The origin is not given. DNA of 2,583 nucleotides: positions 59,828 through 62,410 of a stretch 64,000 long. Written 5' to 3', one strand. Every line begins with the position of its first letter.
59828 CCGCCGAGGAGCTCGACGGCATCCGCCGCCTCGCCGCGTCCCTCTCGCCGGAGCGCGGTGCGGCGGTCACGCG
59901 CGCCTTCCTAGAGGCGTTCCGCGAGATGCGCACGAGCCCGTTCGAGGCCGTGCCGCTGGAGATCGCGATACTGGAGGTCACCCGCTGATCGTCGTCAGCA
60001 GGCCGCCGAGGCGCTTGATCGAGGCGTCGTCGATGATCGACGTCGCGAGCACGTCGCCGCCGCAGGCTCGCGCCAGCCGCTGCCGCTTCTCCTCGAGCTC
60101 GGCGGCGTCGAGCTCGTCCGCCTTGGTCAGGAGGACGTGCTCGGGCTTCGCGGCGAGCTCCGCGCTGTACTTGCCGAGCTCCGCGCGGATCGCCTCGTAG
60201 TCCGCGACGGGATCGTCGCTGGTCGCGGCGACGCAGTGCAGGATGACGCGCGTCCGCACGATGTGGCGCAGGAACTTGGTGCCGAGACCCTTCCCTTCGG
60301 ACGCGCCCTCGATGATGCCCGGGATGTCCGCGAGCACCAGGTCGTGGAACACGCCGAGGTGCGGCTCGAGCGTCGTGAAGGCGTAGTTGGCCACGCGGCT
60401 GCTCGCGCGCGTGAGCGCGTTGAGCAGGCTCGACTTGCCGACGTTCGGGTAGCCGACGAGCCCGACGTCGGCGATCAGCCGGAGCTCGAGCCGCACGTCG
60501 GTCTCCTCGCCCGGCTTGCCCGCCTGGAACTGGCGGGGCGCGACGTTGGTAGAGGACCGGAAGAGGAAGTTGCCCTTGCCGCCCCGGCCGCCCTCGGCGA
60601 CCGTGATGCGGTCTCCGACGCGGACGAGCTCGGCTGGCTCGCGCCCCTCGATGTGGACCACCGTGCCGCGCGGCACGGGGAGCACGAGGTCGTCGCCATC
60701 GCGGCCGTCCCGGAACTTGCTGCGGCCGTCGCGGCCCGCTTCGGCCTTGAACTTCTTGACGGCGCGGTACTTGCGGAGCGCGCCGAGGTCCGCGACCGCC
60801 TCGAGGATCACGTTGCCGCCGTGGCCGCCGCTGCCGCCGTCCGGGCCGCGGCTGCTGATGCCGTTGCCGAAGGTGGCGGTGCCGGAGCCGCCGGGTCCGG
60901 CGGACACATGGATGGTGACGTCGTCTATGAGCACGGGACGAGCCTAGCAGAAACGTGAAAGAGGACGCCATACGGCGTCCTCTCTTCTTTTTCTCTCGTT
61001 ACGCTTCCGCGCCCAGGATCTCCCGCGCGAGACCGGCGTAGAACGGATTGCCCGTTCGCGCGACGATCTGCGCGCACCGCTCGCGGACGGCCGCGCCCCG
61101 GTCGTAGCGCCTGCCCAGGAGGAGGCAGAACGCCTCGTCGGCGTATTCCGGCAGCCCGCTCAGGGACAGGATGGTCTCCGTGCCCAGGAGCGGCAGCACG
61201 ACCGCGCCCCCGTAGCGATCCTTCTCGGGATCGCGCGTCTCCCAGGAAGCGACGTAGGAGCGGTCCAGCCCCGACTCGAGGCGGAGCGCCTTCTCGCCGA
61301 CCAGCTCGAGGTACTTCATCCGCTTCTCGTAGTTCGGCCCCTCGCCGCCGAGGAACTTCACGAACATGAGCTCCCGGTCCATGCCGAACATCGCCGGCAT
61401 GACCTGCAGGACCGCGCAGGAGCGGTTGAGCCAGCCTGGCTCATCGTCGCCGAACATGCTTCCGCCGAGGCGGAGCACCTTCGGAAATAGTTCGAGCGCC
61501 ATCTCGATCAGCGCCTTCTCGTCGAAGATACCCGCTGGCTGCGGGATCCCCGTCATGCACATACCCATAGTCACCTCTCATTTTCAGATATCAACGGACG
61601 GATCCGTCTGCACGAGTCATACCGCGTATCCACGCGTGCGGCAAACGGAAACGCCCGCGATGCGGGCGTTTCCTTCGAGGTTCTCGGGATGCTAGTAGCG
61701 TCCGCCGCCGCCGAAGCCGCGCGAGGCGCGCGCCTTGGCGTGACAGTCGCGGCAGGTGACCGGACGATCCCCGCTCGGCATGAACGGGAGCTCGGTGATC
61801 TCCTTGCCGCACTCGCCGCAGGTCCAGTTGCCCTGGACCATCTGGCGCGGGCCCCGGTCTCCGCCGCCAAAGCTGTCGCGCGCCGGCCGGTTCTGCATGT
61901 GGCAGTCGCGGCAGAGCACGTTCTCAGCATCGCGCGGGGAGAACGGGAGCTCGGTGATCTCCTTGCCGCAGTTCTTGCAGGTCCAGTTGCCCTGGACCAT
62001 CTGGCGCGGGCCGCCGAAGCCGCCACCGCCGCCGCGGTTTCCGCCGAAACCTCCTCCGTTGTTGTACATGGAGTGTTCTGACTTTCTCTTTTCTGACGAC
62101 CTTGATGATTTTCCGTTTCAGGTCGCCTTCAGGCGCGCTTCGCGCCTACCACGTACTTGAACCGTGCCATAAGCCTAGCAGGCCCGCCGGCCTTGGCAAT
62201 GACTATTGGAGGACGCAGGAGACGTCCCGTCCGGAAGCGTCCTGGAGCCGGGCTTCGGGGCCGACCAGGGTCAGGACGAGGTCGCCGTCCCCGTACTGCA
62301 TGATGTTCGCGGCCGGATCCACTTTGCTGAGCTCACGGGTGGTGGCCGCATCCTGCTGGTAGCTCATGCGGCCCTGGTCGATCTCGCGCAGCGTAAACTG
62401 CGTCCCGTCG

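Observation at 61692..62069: Internally duplicated zinc-ribbon protein with RGG-like glycine-rich tails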

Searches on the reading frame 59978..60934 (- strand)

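Call 15: search_protein_families(library=pfam, proteins=[window:59978-60934:-], max_evalue=0.01)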
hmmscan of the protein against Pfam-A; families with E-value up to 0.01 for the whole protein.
window:59978-60934:- (318 aa): 5 families
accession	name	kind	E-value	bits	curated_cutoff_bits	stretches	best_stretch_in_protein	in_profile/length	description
PF01018.28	GTP1_OBG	-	2e-41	141.6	27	1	3-153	1-155/155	GTP1/OBG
PF01926.29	MMR_HSR1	-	4.2e-25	88.5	21.9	1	156-271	1-113/113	50S ribosome-binding GTPase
PF02421.24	FeoB_N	-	3.6e-12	46.5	27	1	157-238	3-89/156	Ferrous iron transport protein B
PF03193.22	RsgA_GTPase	-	0.00037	20.8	30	0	159-178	111-131/174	RsgA GTPase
PF00350.29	Dynamin_N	-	0.0021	18.5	27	0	158-177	2-21/168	Dynamin family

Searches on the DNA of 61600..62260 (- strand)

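Call 63: search_rna_families(source=window, start=61600, end=62260, threshold=evalue, max_evalue=10)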
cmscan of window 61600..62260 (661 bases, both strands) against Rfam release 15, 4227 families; matches with E-value up to 10: 5.
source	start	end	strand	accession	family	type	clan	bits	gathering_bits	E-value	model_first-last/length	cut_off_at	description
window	61651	61673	-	RF01356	CRISPR-DR28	Gene; CRISPR;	-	16.5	35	5.2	1-24/24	no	CRISPR RNA direct repeat element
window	61980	62083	+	RF03062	xerDC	Cis-reg;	-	15.6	72.5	5.4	1-126/126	no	xerDC RNA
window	61644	61675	-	RF02063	STnc350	Gene; sRNA;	-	14.7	60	7.9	32-64/68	no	Salmonella enterica sRNA STnc350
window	61927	61966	+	RF01702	Cyano-2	Gene; sRNA;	-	9.6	40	7.7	158-189/204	no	Cyano-2 RNA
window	61702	61755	-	RF01390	isrG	Gene; sRNA;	-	9.3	100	4.3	139-195/279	no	isrG Hfq binding RNA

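Call 72: build_rna_model(alignment_id=A5)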
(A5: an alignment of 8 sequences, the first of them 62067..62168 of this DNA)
Model R1 built from alignment A5 (8 sequences, 121 columns); structure: RNAalifold consensus.
model positions 109; base pairs 13; branch points 1; effective number of sequences 2.67; information 0.59 bits per position. Calibrated on 0.2 Mb of random sequence (short: E-values are rough).
structure used (alignment columns):
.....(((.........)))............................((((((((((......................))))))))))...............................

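Call 74: search_with_rna_model(model_id=R1, sources=[window, L004, L005, L006, L007, L009, L010, L011, L012, L013, L014, L015, L016, L017, L018, L019, L020, L021, L022, L023, L024, L025, L026, L027, L028, L029, L030, L031, L032, L033, L034, L035, L036, L037, L038, L039, L040, L041, L042, L043, L044, L045, L046, L047, L048, L049, L050, L051, L052, L053, L054, L055, L056, L057, L058, L059, L060, L061, L062, L063, L064, L065, L066, L067, L068, L069, L070, L071, L072, L073, L074, L075, L076, L077, L078, L079, L080, L081, L082, L083, L084, L085, L086, L087, L088, L089, L090, L091, L092, L093, L094, L095, L096, L097, L098, L099, L100, L101], max_evalue=1)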
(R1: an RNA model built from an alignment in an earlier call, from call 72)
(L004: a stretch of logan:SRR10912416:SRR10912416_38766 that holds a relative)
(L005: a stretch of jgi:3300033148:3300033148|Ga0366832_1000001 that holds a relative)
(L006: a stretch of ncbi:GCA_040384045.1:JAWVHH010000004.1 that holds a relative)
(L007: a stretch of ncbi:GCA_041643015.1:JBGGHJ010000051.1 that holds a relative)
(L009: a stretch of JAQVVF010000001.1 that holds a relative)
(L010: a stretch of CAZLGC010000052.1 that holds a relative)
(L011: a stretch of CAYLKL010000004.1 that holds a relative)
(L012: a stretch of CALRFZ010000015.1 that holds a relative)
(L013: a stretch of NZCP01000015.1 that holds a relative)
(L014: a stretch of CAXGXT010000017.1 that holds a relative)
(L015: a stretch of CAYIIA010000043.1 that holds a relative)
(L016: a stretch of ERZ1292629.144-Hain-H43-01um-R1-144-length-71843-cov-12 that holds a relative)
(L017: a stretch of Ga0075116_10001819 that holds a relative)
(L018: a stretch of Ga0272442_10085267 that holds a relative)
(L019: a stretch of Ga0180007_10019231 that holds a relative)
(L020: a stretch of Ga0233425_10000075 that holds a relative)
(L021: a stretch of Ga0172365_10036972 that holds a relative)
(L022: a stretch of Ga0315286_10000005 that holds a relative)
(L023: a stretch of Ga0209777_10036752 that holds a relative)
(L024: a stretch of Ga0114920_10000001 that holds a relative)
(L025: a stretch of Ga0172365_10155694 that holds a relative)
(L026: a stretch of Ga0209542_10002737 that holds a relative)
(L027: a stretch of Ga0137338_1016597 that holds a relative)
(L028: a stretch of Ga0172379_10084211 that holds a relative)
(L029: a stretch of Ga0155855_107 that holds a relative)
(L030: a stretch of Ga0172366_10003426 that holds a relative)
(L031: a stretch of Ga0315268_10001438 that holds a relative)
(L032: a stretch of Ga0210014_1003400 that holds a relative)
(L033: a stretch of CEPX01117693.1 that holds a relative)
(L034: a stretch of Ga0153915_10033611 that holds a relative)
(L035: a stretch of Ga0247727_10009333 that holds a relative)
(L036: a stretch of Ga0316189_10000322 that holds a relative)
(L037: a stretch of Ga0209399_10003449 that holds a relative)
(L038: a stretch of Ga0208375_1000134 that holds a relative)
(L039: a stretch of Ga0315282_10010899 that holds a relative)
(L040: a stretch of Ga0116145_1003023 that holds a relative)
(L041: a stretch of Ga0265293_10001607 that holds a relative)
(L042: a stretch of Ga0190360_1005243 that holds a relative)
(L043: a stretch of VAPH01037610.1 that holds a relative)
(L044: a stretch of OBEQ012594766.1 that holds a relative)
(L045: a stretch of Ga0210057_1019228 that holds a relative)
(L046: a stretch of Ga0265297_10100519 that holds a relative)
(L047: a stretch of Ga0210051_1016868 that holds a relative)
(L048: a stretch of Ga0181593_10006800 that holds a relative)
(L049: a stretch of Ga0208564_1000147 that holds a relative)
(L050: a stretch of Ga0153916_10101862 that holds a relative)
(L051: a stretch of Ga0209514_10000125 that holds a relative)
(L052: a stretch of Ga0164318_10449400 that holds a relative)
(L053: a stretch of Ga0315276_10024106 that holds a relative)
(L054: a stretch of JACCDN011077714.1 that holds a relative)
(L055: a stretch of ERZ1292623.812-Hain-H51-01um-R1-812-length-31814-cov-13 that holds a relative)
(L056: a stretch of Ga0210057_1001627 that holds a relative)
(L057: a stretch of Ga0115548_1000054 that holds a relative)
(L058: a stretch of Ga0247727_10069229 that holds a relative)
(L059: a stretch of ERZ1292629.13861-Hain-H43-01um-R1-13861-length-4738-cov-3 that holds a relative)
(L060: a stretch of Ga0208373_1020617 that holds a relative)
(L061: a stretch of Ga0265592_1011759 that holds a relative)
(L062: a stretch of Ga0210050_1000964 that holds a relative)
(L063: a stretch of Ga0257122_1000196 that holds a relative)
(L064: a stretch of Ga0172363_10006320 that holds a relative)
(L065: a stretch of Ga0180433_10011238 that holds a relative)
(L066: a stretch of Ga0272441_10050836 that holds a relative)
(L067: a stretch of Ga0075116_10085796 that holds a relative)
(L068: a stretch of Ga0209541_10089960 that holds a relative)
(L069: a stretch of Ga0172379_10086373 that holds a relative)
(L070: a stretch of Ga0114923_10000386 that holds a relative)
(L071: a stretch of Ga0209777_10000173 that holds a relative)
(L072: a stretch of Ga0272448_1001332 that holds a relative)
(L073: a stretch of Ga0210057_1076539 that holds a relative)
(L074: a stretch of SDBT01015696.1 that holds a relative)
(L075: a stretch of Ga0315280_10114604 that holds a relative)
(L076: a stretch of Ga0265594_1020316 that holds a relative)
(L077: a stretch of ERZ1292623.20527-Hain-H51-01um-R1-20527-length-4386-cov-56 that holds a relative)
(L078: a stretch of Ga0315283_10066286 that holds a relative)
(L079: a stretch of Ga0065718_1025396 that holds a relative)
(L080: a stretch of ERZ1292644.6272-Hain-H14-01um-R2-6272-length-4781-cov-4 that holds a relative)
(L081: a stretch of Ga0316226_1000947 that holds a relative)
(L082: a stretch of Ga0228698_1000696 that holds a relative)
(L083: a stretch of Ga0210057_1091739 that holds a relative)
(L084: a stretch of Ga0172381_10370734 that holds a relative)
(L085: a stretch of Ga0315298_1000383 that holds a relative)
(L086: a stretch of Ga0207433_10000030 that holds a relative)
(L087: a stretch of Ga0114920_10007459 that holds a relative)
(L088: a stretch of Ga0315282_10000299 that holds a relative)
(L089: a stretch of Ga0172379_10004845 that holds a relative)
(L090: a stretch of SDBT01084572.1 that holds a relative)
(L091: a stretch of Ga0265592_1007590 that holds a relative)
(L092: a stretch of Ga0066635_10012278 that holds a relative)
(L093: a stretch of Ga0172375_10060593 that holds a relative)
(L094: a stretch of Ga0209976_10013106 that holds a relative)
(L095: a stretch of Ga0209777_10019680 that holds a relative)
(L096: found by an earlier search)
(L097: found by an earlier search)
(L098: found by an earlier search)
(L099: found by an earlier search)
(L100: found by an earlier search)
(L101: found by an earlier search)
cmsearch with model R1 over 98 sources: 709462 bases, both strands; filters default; matches with E-value up to 1: 1.
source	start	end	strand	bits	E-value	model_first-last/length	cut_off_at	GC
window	62067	62170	-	89.4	3.5e-20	1-109/109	no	0.52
